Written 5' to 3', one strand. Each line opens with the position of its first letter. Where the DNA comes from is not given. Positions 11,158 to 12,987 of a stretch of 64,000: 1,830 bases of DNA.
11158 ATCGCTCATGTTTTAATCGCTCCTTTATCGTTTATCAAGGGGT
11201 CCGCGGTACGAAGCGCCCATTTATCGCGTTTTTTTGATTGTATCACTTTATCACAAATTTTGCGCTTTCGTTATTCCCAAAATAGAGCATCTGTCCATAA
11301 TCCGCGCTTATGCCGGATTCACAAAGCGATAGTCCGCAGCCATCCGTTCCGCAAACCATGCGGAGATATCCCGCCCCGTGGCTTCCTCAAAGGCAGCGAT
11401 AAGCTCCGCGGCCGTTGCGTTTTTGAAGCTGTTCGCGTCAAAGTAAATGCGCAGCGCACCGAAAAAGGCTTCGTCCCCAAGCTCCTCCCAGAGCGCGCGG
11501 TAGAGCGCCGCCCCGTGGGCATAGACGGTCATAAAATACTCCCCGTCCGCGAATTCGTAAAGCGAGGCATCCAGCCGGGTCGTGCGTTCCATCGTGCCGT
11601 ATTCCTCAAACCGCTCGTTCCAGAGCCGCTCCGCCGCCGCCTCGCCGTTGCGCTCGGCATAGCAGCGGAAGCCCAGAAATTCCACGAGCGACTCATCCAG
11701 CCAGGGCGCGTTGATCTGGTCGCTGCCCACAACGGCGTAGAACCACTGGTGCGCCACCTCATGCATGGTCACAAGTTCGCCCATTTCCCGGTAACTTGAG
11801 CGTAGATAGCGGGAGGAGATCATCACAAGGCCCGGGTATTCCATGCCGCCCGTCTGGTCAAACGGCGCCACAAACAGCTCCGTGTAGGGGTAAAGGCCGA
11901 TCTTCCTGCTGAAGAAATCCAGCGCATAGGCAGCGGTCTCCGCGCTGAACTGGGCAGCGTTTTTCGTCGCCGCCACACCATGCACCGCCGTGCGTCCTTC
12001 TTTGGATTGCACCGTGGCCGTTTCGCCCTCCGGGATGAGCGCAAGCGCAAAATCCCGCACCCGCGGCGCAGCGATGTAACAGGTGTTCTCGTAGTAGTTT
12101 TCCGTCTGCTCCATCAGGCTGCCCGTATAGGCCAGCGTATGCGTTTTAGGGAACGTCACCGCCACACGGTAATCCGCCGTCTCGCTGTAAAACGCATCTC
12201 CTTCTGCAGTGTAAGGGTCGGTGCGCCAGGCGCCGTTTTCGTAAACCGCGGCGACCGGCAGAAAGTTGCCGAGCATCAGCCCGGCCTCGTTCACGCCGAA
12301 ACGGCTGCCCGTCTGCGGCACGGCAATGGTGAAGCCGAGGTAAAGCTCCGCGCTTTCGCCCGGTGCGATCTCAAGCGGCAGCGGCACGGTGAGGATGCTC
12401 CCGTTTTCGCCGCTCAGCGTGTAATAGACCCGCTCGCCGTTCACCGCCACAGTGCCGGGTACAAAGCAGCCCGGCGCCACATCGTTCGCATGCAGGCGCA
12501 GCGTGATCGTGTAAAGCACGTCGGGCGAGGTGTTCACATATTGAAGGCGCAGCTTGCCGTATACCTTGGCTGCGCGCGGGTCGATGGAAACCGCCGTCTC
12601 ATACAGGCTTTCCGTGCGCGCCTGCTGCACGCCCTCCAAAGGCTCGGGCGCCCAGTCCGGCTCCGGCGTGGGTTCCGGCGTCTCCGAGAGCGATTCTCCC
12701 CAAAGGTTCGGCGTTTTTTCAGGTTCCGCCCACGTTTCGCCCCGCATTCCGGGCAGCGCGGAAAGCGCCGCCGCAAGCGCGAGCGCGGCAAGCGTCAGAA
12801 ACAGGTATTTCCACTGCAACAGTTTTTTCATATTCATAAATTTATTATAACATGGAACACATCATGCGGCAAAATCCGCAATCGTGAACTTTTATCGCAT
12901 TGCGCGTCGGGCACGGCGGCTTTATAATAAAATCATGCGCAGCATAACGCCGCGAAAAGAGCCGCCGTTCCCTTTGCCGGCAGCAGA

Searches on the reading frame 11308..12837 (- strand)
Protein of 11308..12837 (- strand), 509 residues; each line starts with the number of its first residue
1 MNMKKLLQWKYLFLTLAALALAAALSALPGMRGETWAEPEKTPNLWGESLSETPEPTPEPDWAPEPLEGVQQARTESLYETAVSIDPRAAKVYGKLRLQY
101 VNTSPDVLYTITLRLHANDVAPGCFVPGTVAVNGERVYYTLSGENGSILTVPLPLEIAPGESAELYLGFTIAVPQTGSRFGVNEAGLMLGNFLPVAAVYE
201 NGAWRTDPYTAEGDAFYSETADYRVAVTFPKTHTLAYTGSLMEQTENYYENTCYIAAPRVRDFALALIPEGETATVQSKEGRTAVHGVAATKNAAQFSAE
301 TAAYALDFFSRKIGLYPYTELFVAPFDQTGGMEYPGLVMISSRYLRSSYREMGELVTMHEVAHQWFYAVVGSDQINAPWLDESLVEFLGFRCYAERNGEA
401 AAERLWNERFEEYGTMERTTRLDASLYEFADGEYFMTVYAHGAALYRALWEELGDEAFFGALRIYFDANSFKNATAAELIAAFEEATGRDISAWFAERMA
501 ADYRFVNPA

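Call 69: search_protein_families(library=pfam, proteins=[window:11308-12837:-], max_evalue=0.001)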
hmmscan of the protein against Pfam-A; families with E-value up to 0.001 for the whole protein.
window:11308-12837:- (509 aa): 1 family
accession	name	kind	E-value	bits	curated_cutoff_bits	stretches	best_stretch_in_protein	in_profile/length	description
PF01433.26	Peptidase_M1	-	1.3e-20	74.4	27.7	1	300-494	4-214/218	Peptidase family M1 domain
